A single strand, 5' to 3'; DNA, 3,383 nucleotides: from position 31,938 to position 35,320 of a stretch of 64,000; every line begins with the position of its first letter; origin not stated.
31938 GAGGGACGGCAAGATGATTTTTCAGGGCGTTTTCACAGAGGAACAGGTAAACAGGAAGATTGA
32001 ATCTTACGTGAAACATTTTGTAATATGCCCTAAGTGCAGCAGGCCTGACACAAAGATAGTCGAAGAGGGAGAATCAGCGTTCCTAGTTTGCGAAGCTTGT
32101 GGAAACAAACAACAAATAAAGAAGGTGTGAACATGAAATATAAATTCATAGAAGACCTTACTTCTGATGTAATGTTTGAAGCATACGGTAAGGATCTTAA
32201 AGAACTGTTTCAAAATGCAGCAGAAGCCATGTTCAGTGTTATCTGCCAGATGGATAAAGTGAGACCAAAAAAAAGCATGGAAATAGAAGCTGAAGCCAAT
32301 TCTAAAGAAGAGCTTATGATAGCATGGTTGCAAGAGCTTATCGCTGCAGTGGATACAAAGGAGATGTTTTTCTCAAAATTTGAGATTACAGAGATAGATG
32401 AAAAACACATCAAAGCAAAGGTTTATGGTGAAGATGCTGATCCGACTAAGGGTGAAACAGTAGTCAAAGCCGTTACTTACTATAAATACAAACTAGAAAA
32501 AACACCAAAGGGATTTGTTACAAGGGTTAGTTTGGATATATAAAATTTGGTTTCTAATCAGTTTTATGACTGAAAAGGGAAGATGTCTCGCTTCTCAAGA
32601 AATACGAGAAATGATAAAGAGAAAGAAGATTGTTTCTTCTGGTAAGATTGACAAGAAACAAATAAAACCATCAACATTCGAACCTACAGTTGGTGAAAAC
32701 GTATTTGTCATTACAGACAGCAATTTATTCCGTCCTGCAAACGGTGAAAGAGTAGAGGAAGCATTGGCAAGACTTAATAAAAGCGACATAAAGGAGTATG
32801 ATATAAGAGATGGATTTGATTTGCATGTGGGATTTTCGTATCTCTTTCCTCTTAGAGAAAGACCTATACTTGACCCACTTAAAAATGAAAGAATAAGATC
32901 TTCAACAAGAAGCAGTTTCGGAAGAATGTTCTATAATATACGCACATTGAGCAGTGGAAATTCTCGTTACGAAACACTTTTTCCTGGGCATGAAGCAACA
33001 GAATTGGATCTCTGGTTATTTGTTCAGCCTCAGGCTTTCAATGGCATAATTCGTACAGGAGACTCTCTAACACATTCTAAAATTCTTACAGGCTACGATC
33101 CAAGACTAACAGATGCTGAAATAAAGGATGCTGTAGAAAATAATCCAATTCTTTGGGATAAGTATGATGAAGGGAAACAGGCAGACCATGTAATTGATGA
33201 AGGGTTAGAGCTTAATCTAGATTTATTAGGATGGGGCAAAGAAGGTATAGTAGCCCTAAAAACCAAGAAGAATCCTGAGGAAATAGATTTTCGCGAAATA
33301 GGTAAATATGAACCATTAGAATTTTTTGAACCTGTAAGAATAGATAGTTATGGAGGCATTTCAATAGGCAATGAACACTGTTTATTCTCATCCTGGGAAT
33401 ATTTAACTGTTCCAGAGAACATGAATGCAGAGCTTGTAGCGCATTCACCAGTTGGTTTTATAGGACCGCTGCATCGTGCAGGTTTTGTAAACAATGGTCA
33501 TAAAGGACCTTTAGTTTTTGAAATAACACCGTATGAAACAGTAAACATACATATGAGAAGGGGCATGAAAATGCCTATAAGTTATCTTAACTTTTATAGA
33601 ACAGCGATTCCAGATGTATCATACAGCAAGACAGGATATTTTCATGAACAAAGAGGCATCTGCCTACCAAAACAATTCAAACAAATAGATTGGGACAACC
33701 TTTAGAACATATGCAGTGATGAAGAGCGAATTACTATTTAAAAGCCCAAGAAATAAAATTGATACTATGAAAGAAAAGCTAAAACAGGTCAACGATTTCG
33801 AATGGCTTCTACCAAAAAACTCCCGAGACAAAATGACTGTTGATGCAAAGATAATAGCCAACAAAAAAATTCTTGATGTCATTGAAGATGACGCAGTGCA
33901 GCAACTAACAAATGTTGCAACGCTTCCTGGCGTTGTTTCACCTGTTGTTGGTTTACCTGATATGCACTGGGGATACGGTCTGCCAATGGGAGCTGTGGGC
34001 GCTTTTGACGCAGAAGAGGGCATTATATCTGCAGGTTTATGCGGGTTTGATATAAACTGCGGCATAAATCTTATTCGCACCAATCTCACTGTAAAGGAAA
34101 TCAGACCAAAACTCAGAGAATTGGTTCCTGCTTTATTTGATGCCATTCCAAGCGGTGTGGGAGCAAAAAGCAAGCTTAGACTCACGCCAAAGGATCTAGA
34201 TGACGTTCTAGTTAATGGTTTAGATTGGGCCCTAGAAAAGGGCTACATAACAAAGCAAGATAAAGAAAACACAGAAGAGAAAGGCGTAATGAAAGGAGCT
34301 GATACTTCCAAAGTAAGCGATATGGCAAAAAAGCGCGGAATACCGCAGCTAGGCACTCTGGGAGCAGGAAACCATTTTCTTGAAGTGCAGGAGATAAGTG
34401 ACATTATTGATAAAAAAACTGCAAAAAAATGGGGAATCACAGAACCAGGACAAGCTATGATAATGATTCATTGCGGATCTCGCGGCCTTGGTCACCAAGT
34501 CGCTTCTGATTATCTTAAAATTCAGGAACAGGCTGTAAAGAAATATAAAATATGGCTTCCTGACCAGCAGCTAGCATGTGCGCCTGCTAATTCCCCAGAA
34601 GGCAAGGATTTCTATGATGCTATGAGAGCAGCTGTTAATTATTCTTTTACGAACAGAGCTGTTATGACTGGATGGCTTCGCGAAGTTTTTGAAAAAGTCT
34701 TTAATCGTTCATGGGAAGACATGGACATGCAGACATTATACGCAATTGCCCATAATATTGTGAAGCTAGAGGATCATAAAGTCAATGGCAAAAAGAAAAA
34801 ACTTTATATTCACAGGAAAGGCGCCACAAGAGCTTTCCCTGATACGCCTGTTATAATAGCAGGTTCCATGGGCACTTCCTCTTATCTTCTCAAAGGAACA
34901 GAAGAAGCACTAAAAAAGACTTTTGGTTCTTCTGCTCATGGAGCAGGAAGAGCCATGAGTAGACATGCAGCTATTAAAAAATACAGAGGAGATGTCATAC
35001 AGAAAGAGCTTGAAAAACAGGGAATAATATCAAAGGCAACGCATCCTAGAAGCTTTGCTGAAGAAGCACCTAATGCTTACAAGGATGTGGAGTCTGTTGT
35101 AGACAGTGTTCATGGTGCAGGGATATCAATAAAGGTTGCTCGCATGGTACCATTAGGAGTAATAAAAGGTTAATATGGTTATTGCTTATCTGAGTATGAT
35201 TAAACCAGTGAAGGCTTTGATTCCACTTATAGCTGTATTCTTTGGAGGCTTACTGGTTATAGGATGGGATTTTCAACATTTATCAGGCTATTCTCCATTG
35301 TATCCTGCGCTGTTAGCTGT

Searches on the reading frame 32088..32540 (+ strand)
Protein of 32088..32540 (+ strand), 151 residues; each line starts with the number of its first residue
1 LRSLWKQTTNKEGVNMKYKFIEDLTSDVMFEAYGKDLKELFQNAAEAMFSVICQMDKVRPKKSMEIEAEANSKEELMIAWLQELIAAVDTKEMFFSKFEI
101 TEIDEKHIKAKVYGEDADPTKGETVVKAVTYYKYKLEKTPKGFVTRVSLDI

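Call 46: search_protein_families(library=pfam, proteins=[window:32088-32540:+], max_evalue=0.001)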
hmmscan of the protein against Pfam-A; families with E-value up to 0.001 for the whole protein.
window:32088-32540:+ (151 aa): 1 family
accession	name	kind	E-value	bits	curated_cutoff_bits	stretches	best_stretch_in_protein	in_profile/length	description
PF01951.21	Archease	-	5.8e-37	127.5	25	1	18-151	1-136/136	Archease protein family (MTH1598/TM1083)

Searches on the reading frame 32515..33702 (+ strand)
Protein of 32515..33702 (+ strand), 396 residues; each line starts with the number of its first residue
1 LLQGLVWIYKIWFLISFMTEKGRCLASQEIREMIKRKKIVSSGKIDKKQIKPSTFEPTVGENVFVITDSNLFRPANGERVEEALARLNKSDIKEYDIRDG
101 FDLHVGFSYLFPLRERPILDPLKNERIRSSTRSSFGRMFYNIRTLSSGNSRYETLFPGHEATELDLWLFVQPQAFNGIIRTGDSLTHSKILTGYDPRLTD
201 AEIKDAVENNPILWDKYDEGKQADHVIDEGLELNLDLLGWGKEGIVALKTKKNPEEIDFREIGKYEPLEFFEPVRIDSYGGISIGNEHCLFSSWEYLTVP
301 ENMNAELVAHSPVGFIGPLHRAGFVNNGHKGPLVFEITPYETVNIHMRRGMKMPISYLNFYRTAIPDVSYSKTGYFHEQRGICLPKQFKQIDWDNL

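Call 46: search_protein_families(library=pfam, proteins=[window:32515-33702:+], max_evalue=0.001)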
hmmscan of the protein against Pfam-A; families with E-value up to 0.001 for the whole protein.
window:32515-33702:+ (396 aa): 3 families
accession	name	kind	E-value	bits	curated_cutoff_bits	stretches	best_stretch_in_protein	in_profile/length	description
PF22769.1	DCD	-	2.6e-18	67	27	2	198-353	2-145/153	dCTP deaminase-like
PF06559.16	DCD_N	-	3.2e-17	63.3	21.4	1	25-189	5-159/164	2'-deoxycytidine 5'-triphosphate deaminase (DCD) N-terminal domain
PF22569.1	DCD_C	-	3.3e-12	46.6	22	1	222-329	18-126/192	2'-deoxycytidine 5'-triphosphate deaminase (DCD), C-terminal domain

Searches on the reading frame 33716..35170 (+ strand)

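Call 46: search_protein_families(library=pfam, proteins=[window:33716-35170:+], max_evalue=0.001)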
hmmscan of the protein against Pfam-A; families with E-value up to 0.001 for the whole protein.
window:33716-35170:+ (485 aa): 1 family
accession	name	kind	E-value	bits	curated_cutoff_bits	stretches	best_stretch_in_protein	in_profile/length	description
PF01139.22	RtcB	-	1.4e-156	522.4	27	1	63-485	1-426/426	tRNA-splicing ligase RtcB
